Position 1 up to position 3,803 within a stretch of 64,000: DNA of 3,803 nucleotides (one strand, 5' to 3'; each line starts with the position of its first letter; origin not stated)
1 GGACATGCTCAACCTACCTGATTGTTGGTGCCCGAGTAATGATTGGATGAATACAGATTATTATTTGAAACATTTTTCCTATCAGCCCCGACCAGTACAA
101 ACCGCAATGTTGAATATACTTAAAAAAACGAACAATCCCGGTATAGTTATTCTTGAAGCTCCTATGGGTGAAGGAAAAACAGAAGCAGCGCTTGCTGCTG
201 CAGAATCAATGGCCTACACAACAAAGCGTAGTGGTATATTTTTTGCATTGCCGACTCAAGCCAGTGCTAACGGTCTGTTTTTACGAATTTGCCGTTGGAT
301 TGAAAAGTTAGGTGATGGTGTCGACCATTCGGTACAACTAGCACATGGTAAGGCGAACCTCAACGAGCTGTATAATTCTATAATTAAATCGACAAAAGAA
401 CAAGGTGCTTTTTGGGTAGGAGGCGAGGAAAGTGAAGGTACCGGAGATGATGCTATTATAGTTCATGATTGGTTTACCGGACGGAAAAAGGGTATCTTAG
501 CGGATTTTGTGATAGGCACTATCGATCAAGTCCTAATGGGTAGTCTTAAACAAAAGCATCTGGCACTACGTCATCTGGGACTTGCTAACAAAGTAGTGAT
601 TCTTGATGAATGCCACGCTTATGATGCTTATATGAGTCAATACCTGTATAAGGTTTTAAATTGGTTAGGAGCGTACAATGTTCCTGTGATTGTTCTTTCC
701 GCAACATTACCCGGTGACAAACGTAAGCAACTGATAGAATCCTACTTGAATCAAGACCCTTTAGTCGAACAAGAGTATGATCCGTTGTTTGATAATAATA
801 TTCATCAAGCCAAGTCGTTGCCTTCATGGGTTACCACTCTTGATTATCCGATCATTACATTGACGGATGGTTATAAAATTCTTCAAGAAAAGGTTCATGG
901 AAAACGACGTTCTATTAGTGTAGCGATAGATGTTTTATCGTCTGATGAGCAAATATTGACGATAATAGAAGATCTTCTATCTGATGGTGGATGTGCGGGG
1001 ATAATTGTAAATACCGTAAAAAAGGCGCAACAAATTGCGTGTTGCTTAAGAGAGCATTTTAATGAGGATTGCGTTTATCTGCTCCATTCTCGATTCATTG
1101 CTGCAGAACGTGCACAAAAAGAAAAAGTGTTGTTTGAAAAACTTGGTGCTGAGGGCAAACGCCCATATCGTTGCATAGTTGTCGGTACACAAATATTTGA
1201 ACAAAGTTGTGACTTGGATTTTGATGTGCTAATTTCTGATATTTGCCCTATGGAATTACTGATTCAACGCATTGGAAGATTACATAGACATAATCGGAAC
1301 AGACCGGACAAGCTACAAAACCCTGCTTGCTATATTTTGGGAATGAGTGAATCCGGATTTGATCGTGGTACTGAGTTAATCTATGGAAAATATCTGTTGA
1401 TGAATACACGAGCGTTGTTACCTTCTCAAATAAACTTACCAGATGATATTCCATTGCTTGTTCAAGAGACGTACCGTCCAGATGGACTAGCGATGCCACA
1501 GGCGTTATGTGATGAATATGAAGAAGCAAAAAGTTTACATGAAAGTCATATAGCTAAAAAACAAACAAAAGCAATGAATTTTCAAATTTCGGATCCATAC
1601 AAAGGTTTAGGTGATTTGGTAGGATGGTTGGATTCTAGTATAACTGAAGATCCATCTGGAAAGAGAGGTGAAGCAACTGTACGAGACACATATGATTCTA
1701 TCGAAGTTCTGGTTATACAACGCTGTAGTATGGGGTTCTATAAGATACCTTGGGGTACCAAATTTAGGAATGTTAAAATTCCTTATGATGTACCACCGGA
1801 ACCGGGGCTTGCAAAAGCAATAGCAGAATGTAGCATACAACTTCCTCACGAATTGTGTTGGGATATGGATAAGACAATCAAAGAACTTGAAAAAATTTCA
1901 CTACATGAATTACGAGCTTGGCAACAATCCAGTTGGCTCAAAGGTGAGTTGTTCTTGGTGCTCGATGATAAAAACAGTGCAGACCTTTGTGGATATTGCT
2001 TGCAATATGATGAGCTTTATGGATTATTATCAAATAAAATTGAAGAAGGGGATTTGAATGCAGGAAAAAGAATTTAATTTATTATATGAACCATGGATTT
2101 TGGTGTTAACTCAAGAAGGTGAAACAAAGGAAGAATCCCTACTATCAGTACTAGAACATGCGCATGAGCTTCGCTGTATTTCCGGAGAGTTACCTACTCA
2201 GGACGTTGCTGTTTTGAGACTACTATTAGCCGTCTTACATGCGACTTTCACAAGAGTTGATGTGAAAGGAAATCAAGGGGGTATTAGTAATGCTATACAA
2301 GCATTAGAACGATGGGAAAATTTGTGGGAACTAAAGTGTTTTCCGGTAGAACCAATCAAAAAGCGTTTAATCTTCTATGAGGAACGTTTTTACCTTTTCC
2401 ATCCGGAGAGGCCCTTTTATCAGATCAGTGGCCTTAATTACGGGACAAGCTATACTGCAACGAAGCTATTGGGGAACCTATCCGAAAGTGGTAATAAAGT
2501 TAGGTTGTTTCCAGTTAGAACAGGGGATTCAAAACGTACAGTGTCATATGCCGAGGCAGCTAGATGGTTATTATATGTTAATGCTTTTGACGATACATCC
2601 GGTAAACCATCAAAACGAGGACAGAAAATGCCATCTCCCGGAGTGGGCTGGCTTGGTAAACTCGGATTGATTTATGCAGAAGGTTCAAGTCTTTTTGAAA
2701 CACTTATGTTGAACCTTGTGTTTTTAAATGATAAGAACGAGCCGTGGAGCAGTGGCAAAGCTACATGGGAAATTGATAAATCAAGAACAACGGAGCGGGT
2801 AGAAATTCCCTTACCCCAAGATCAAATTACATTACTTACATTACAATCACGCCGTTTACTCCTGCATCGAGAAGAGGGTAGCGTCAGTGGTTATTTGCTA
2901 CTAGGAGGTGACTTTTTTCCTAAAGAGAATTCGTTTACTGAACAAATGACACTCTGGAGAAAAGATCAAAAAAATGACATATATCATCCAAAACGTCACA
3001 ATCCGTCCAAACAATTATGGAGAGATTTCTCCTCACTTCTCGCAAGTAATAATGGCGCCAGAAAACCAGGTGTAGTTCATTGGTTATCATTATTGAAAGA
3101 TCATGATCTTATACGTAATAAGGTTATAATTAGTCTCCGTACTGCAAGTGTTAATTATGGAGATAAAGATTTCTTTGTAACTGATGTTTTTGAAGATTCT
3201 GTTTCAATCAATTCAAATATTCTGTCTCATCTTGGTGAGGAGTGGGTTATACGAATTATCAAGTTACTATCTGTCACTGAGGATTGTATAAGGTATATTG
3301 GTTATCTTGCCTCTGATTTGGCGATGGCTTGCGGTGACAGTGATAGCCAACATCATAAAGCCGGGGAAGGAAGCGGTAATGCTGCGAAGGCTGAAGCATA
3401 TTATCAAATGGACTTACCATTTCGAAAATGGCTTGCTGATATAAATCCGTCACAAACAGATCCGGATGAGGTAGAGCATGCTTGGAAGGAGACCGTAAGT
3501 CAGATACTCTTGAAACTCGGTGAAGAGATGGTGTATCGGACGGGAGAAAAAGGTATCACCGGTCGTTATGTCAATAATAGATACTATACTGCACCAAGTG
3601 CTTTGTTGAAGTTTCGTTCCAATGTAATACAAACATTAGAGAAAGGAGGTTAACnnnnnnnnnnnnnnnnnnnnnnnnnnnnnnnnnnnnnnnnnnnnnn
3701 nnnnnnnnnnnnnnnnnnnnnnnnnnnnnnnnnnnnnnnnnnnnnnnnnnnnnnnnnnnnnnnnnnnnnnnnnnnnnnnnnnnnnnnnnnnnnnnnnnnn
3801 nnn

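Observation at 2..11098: Complete type I-E CRISPR-Cas locus with a Cas2-DnaQ fusion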

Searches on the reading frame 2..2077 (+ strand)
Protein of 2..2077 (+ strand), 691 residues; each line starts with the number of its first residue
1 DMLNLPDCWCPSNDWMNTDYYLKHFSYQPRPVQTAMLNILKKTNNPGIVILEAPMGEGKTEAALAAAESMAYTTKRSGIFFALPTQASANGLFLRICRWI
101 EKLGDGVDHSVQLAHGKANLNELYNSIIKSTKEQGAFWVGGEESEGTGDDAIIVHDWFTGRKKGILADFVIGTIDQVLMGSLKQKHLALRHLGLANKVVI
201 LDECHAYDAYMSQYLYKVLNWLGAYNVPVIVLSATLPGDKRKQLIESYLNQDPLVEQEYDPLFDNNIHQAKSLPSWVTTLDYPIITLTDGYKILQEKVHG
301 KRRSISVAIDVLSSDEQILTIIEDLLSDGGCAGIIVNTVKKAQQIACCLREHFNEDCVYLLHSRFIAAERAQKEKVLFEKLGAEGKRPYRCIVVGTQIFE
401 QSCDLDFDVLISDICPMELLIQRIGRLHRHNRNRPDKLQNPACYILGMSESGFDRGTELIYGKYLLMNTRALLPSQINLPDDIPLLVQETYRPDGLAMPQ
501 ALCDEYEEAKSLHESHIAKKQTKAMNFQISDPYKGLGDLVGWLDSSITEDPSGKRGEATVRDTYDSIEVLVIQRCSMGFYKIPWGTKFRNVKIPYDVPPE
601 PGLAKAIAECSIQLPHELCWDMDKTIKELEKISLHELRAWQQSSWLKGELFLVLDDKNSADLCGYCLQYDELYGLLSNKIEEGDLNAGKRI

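Call 4: search_protein_families(library=pfam, proteins=[window:2-2077:+])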
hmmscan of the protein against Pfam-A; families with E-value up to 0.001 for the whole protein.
window:2-2077:+ (691 aa): 5 families
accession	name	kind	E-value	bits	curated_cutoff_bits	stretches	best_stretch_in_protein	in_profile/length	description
PF22590.2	Cas3-like_C_2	-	4.5e-37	127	27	1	329-432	2-106/106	CRISPR-associated nuclease/helicase Cas3, C-terminal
PF18395.6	Cas3_C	-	1.8e-26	93.1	27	1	561-675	1-107/107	Cas3 C-terminal domain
PF00270.35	DEAD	-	4.6e-11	43.2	26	1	31-241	2-164/167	DEAD/DEAH box helicase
PF04851.21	ResIII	-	9e-05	22.9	22.5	0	27-210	2-140/164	Type III restriction enzyme, res subunit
PF00271.37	Helicase_C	-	0.00019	22.1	23.5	1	321-430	5-109/110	Helicase conserved C-terminal domain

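Call 5: search_protein_families(library=ncbifam, proteins=[window:2-2077:+])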
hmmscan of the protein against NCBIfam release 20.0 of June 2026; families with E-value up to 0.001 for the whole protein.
window:2-2077:+ (691 aa): 6 families
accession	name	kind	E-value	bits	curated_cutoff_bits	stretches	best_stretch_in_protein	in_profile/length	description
NF007248.0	PRK09694.1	equivalog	3.9e-92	309.7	569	1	25-524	283-764/878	CRISPR-associated helicase/endonuclease Cas3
TIGR01587.1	cas3_core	equivalog_domain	3.3e-65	220.6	102.45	1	48-472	1-354/358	CRISPR-associated helicase Cas3'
TIGR02621.3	cas3_GSU0051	exception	2e-23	83.2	400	1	27-475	12-406/854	type I-G CRISPR-associated helicase/endonuclease Cas3g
TIGR02562.1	cas3_yersinia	equivalog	5.4e-06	24.5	565.95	0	379-436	828-885/1110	type I-F CRISPR-associated helicase Cas3f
TIGR03117.2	cas_csf4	equivalog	3e-05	22.4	400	1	18-119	118-217/800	type IV CRISPR-associated DEAD/DEAH-box helicase Csf4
TIGR03158.1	cas3_cyano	exception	0.00019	20.7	69.1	0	33-111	2-74/357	type I-D CRISPR-associated helicase Cas3'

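Call 12: find_related_loci(query=window:2-2074:+, collection=genome_contigs, flank=10000)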
Query window:2-2074:+ (691 aa) in genome_contigs; peptide patterns used: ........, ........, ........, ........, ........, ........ (x = any residue, [..] = any of these).
303 stretches matched a pattern; 294 encode a relative of the query (tblastn E <= 1e-3); the best 80 are kept; 80 distinct loci.
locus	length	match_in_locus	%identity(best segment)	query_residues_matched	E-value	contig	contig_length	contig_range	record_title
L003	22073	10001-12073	71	3-691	0e+0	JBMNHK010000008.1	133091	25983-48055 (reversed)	MAG: Pelotomaculum sp. isolate SBF912LR0HQ0124 contig_58710, whole genome shotgun sequence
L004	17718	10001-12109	70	3-691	0e+0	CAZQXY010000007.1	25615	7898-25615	MAG TPA_asm: uncultured Desulfovibrionaceae bacterium isolate binchicken_co39_542 genome assembly, contig: NODE_4636_len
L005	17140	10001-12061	71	3-687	0e+0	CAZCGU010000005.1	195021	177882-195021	MAG TPA_asm: uncultured Pelotomaculum sp. isolate SRP241326_co3_1 genome assembly, contig: NODE_79_length_195021_cov_13.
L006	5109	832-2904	71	3-691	0e+0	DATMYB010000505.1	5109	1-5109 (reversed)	MAG TPA_asm: Syntrophomonas sp. isolate SMAG_U13135 k141_159442, whole genome shotgun sequence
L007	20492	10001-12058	69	3-682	0e+0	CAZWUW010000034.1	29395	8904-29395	MAG TPA_asm: uncultured Eubacteriales bacterium isolate SRP302447_co1_816 genome assembly, contig: NODE_4296_length_2939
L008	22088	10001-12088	72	3-691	0e+0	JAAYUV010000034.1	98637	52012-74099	MAG: Peptococcaceae bacterium isolate AS27yjCOA_185 100222_AS27, whole genome shotgun sequence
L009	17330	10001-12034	67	3-677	0e+0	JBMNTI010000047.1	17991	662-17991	MAG: Acetivibrionales bacterium isolate SBF912SR1HQ0005 scaffold_10133_c1, whole genome shotgun sequence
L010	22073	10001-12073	65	3-688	0e+0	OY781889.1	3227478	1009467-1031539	MAG: Syntrophomonadaceae bacterium isolate d6309e7a-5f4a-4193-8fe6-a21da7285db0 genome assembly, chromosome: 1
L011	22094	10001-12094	63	3-691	0e+0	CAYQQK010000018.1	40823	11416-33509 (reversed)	MAG TPA_asm: uncultured Syntrophomonadaceae bacterium isolate binchicken_co39_463 genome assembly, contig: NODE_2279_len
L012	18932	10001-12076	71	3-691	0e+0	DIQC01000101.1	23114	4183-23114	MAG TPA_asm: Thermacetogenium sp. UBA5472 UBA5472_contig_532, whole genome shotgun sequence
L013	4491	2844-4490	74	3-551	0e+0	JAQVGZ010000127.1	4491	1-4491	MAG: Desulfotomaculaceae bacterium isolate STE_194 NODE_61018_length_4491_cov_3.947754_Sandtown_E, whole genome shotgun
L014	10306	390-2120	67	124-691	0e+0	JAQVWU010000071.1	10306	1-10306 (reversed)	MAG: Eubacteriales bacterium isolate STF2_11 NODE_19671_length_10306_cov_2.703900_Sandtown_F2, whole genome shotgun sequ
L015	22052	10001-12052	53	1-684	0e+0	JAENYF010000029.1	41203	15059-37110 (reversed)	MAG: Desulfoscipio geothermicus isolate B5_bin.4 B5_bin4_NODE_297_length_41203_cov_10.793502, whole genome shotgun seque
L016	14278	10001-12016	49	3-684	0e+0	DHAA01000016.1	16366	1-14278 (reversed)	MAG TPA_asm: Thermacetogenium sp. UBA4966 UBA4966_contig_2012, whole genome shotgun sequence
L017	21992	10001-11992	51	19-684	0e+0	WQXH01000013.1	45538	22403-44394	MAG: Coriobacteriia bacterium isolate Emb289P3bin142 Ga0123356_10000463, whole genome shotgun sequence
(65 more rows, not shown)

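Call 35: search_protein_families(library=pfam, proteins=[L003:9242-12076:+, L008:9188-12091:+])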
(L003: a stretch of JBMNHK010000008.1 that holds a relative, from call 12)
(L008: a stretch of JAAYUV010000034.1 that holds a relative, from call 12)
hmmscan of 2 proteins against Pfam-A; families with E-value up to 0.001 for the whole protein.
L003:9242-12076:+ (944 aa): 6 families
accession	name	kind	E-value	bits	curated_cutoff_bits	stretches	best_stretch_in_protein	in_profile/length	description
PF18019.7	Cas3_HD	-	2.7e-41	142.3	23.1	1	10-231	1-207/207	Cas3, HD domain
PF22590.2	Cas3-like_C_2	-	1.2e-36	125.6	27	1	579-685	2-106/106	CRISPR-associated nuclease/helicase Cas3, C-terminal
PF18395.6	Cas3_C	-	1.2e-30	106.5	27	1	814-928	1-107/107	Cas3 C-terminal domain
PF00270.35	DEAD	-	1.7e-10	41.3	26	1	282-491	2-163/167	DEAD/DEAH box helicase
PF00271.37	Helicase_C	-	5.5e-05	23.8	23.5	1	572-683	6-109/110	Helicase conserved C-terminal domain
PF04851.21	ResIII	-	0.00039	20.8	22.5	0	280-460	4-139/164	Type III restriction enzyme, res subunit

L008:9188-12091:+ (967 aa): 5 families
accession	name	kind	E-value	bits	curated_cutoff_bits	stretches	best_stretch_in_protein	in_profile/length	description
PF18019.7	Cas3_HD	-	5.8e-41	141.2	23.1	1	28-249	1-207/207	Cas3, HD domain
PF22590.2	Cas3-like_C_2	-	1.6e-36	125.2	27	1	601-708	2-106/106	CRISPR-associated nuclease/helicase Cas3, C-terminal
PF18395.6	Cas3_C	-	1.8e-30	106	27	1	837-951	1-107/107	Cas3 C-terminal domain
PF00270.35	DEAD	-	1.6e-09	38.1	26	1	304-513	3-164/167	DEAD/DEAH box helicase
PF04851.21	ResIII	-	0.00022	21.6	22.5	0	300-481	3-139/164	Type III restriction enzyme, res subunit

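Call 64: search_protein_families(library=padloc, proteins=[window:2-2077:+], max_evalue=1e-10)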
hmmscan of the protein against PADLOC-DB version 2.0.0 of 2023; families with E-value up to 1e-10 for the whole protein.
window:2-2077:+ (691 aa): 23 families
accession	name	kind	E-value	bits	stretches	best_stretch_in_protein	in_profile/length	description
PDLC01767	Cas3e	-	6.8e-163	541.7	1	23-681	182-655/680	-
PDLC00938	Cas3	-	8.6e-66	220.6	1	48-472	1-354/358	CRISPR-associated helicase Cas3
PDLC01252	Cas3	-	3.3e-65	218.7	1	48-473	1-321/324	CAS-I; effector_G3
PDLC01710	Cas3a1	-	5.1e-65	218.3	1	21-493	190-604/745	Cas3_1_CAS-I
PDLC01768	Cas3e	-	2e-63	212.9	1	110-438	10-319/533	-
PDLC01761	Cas3b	-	1.9e-56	190.1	1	25-492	216-591/705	-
PDLC01762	Cas3b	-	1.1e-55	187.6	1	44-519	238-610/692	-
PDLC01757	Cas3b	-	5.2e-47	158.7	1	24-515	190-572/676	-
PDLC02079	Cas3b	-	5e-35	118.8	1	195-474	333-565/691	-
PDLC02081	Cas3b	-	9.1e-32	108.4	1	42-451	200-533/705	-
PDLC02080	Cas3b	-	3.7e-30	103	1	47-436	266-576/709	-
PDLC01759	Cas3b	-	5.3e-25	86.3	1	169-476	326-573/711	-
PDLC01760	Cas3b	-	6.3e-25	85.7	1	163-453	341-574/734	-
PDLC02082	Cas3b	-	1.7e-24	84.3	1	168-485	342-600/734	-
PDLC01770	Cas3g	-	4e-23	79.8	1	288-434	211-345/733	-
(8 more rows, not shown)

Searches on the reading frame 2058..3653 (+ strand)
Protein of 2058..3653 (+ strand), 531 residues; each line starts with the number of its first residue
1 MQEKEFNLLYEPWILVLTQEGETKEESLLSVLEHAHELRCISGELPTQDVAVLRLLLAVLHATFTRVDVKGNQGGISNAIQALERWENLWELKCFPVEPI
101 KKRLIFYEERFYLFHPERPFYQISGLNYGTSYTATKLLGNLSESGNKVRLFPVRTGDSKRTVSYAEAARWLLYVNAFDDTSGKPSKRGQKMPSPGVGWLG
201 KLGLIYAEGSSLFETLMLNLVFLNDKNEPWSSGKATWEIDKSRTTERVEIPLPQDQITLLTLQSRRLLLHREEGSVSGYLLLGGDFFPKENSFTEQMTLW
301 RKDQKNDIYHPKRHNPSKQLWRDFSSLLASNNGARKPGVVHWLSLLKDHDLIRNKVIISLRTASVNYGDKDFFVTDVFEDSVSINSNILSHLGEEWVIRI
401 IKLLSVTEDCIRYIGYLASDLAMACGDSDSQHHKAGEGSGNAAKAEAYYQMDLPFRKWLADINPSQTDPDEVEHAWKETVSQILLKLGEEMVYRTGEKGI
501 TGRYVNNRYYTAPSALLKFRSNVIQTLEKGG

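Call 4: search_protein_families(library=pfam, proteins=[window:2058-3653:+])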
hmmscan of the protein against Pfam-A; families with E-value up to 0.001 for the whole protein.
window:2058-3653:+ (531 aa): 1 family
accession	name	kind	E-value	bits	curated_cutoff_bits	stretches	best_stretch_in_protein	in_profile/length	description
PF09481.15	CRISPR_Cse1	-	1.6e-95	321.4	24.7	1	7-486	1-449/450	CRISPR-associated protein Cse1 (CRISPR_cse1)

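Call 5: search_protein_families(library=ncbifam, proteins=[window:2058-3653:+])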
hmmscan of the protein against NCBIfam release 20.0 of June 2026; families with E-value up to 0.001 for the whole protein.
window:2058-3653:+ (531 aa): 1 family
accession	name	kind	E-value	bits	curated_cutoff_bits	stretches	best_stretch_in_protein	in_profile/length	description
TIGR02547.1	casA_cse1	equivalog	2.8e-40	138.7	70.05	1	7-492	1-473/504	type I-E CRISPR-associated protein Cse1/CasA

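Call 10: find_encoding_contigs(protein=window:2058-3653:+, flank=10000, max_places=6)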
Protein window:2058-3653:+ (531 aa): 2 contigs read that carry it; 2 places shown.
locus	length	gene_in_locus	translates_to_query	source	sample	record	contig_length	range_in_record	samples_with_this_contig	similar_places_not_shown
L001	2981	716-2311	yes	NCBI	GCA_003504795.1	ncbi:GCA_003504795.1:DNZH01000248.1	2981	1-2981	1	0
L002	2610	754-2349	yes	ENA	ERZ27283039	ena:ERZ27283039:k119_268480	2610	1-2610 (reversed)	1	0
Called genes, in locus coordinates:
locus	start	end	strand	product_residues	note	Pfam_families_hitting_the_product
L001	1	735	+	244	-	PF18395:Cas3_C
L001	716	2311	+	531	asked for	PF09481:CRISPR_Cse1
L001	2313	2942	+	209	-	PF09485:CRISPR_Cse2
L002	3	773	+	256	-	?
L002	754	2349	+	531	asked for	PF09481:CRISPR_Cse1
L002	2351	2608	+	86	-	?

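Call 64: search_protein_families(library=padloc, proteins=[window:2058-3653:+], max_evalue=1e-10)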
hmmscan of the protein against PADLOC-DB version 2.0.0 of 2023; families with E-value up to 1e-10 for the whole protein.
window:2058-3653:+ (531 aa): 4 families
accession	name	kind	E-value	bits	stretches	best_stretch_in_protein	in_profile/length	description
PDLC01622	Cas8e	-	1.1e-94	316.1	1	16-486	2-422/423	CAS-I-E; effector_LS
PDLC01342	Cas8e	-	5.8e-77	258.1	1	6-487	1-430/432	CAS-I-E; effector_LS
PDLC01282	Cas8e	-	9.5e-56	187.6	1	7-503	1-438/454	CAS-I-E; effector_LS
PDLC00999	Cas8e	-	7.3e-41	138.7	1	7-492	1-473/504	CRISPR type I-E/ECOLI-associated protein CasA/Cse1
